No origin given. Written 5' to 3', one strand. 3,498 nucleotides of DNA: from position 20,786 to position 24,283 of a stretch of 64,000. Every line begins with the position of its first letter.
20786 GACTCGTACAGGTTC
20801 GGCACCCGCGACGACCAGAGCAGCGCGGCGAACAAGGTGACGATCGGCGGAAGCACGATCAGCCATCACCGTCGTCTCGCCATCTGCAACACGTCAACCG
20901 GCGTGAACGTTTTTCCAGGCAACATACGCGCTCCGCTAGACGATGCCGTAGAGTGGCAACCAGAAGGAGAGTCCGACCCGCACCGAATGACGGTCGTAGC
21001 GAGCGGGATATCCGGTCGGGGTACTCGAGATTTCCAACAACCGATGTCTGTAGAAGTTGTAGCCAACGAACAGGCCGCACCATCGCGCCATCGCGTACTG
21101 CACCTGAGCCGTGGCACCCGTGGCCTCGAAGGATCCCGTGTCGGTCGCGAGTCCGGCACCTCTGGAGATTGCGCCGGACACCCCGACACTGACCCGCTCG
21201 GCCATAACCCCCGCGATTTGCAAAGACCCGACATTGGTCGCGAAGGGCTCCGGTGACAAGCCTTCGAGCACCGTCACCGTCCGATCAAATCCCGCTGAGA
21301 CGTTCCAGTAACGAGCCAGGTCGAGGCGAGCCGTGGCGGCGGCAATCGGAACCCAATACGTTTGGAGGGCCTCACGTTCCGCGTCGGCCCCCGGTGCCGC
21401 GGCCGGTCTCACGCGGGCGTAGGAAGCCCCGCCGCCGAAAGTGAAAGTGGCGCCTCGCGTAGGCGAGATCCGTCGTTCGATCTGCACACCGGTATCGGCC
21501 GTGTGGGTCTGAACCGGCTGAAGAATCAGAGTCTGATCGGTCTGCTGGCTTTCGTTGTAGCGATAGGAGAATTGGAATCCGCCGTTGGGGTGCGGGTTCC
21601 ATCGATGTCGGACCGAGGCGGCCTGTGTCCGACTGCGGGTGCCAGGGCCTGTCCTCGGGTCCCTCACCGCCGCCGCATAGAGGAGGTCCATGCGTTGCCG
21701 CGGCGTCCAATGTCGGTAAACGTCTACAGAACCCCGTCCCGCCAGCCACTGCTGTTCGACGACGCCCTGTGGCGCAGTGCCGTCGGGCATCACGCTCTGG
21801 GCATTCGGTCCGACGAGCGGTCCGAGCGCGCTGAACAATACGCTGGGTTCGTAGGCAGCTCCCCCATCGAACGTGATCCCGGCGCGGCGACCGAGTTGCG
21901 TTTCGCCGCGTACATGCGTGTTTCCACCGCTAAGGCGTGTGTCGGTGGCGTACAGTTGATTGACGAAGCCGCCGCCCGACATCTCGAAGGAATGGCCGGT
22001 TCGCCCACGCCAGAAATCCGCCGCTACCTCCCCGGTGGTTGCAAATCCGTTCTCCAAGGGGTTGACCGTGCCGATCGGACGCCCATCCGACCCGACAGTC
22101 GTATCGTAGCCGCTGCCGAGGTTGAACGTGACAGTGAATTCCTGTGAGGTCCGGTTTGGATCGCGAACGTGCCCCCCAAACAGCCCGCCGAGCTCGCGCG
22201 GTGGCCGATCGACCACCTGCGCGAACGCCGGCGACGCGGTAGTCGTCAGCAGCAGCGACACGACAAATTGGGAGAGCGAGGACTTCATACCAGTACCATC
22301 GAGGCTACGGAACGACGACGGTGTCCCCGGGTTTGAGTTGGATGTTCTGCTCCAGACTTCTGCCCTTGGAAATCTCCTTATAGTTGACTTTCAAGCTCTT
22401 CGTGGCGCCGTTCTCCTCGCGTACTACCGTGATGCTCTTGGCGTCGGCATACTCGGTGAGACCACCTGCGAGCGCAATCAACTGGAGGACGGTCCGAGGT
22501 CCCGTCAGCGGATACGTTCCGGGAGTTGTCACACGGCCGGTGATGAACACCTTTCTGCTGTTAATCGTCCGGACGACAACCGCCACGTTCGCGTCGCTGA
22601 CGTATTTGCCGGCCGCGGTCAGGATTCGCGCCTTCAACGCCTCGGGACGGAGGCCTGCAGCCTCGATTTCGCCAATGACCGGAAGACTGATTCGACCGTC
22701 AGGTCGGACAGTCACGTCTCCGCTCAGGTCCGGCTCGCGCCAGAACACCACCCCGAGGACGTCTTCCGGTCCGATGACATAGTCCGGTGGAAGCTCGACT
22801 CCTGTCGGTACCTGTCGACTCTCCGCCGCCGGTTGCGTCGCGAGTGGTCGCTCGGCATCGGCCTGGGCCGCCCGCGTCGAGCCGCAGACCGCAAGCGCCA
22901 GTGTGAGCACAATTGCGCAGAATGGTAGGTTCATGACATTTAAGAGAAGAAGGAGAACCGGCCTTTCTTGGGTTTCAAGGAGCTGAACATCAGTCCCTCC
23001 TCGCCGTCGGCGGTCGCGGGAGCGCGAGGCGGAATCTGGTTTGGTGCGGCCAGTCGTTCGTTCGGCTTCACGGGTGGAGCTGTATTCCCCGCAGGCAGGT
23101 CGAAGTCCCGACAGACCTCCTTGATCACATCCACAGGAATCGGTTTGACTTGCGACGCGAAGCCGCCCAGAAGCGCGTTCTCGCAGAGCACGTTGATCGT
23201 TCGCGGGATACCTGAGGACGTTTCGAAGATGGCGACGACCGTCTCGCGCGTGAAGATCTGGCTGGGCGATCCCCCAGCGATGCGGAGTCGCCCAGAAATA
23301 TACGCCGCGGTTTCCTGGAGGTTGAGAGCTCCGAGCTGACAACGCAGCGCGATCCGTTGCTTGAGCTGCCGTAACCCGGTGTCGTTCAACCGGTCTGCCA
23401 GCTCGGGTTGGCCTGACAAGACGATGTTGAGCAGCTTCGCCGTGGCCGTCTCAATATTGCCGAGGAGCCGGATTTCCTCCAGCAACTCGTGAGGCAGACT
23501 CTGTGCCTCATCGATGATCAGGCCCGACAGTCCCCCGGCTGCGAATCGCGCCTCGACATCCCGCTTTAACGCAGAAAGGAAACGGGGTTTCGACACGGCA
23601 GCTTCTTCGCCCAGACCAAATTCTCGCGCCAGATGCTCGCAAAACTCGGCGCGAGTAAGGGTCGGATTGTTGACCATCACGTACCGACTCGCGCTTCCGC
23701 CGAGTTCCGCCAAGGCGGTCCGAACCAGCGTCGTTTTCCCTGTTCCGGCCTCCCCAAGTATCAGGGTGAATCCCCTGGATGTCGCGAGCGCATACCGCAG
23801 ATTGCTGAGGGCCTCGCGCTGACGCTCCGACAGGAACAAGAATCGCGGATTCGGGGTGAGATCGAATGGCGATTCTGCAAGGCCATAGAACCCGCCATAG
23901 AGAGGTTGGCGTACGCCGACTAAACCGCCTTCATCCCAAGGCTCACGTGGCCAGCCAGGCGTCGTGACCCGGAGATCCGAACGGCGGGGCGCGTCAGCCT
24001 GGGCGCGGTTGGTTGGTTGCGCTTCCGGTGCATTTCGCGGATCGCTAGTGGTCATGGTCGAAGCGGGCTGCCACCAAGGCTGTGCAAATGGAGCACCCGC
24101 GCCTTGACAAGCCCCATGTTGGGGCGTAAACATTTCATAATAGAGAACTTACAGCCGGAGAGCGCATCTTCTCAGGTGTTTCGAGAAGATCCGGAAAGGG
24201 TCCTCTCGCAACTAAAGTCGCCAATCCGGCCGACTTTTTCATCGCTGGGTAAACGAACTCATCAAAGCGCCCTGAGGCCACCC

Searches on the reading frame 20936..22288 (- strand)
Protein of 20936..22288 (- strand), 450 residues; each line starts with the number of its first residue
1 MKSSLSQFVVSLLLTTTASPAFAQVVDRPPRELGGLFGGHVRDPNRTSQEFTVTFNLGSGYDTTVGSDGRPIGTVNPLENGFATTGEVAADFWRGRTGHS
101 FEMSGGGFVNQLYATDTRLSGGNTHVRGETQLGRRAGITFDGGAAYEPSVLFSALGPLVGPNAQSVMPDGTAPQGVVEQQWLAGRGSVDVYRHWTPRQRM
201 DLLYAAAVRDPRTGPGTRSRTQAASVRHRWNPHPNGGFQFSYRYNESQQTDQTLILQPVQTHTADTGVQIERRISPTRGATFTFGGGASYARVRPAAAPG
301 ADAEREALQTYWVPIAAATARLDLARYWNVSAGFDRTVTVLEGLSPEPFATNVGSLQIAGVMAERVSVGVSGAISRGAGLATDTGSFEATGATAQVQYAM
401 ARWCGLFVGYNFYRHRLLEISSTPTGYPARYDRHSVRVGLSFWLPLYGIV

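Call 6: find_encoding_contigs(protein=window:20936-22288:-, flank=10000, max_places=10)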
Protein window:20936-22288:- (450 aa): 1 contig read that carries it; 1 place shown.
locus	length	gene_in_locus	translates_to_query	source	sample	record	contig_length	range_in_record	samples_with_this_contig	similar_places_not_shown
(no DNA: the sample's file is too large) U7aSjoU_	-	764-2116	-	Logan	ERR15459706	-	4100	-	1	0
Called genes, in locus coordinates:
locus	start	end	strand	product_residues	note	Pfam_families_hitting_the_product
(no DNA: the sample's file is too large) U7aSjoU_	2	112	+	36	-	?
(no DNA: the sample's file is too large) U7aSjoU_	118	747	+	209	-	PF02563:Poly_export, PF10531:SLBB, PF22461:SLBB_2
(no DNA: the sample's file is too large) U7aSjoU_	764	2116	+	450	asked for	-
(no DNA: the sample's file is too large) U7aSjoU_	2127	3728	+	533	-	PF13807:GNVR (faint)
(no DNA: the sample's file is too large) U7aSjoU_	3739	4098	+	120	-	?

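Call 25: list_cluster_members(proteins=[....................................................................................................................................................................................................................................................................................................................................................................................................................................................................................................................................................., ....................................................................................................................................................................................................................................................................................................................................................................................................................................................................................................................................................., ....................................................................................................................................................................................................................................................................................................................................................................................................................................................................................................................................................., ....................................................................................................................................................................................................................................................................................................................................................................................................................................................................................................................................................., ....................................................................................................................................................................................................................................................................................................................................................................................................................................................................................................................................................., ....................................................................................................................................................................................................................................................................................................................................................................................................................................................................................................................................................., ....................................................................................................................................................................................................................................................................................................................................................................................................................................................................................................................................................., window:20936-22288:-, window:9914-11173:-, window:11359-12330:+])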
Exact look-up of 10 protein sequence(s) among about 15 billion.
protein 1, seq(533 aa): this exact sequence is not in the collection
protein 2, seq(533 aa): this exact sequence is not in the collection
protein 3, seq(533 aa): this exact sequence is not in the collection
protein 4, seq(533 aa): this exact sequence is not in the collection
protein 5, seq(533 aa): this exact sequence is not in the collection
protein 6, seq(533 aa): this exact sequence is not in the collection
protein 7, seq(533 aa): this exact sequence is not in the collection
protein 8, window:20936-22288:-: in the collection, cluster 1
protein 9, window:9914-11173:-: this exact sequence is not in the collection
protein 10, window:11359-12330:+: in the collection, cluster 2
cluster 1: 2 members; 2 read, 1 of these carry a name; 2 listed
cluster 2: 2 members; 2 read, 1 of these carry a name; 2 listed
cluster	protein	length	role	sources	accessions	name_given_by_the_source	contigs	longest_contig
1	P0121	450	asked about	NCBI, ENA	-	-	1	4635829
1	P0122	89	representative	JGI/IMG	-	hypothetical protein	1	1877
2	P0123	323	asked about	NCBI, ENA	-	-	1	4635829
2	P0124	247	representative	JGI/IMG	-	hypothetical protein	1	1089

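Call 33: search_protein_families(library=ncbifam, proteins=[window:20936-22288:-], max_evalue=0.001)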
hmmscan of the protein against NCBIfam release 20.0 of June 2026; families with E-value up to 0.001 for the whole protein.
window:20936-22288:- (450 aa): 0 families

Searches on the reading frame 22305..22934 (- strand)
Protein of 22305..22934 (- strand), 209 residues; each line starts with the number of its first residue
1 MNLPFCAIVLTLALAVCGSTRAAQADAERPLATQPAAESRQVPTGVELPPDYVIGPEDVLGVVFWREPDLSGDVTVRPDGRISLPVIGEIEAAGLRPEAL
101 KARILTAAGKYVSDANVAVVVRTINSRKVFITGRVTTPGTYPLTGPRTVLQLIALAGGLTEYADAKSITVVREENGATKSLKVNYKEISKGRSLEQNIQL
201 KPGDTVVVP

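Call 40: find_encoding_contigs(protein=window:22305-22934:-, flank=10000, max_places=10)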
Protein window:22305-22934:- (209 aa): 1 contig read that carries it; 1 place shown.
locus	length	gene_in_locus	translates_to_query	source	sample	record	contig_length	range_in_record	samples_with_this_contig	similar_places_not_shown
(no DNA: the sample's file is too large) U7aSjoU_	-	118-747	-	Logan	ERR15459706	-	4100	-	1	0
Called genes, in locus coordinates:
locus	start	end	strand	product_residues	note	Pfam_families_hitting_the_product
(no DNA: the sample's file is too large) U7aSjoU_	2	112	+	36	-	?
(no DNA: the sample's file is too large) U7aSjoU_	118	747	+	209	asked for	PF02563:Poly_export, PF10531:SLBB, PF22461:SLBB_2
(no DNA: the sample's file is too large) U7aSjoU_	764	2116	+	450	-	-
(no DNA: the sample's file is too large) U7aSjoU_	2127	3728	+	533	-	PF13807:GNVR (faint)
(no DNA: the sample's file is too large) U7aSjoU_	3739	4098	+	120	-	?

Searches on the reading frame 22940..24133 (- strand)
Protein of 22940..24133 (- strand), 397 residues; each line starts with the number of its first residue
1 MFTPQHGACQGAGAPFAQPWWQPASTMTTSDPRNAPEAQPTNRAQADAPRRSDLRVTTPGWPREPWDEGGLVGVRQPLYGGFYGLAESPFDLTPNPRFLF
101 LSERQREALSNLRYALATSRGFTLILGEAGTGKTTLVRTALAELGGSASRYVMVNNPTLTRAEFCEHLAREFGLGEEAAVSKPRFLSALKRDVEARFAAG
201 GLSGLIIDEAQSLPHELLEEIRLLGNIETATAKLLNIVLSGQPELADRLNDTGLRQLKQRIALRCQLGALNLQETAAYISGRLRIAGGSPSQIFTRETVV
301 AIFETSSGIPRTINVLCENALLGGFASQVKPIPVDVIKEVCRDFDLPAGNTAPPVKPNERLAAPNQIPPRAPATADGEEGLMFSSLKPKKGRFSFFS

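Call 45: search_protein_families(library=pfam, proteins=[window:22940-24133:-], max_evalue=0.00001)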
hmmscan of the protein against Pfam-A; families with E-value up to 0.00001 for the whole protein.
window:22940-24133:- (397 aa): 3 families
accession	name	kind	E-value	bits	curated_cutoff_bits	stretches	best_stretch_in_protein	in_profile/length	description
PF13401.12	AAA_22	-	4.3e-26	92.2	27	1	119-249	4-130/130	AAA domain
PF13191.12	AAA_16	-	2e-08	35.3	32.6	1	102-226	5-129/167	AAA ATPase domain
PF13604.12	AAA_30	-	1.7e-06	28.3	27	1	101-235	2-120/191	AAA domain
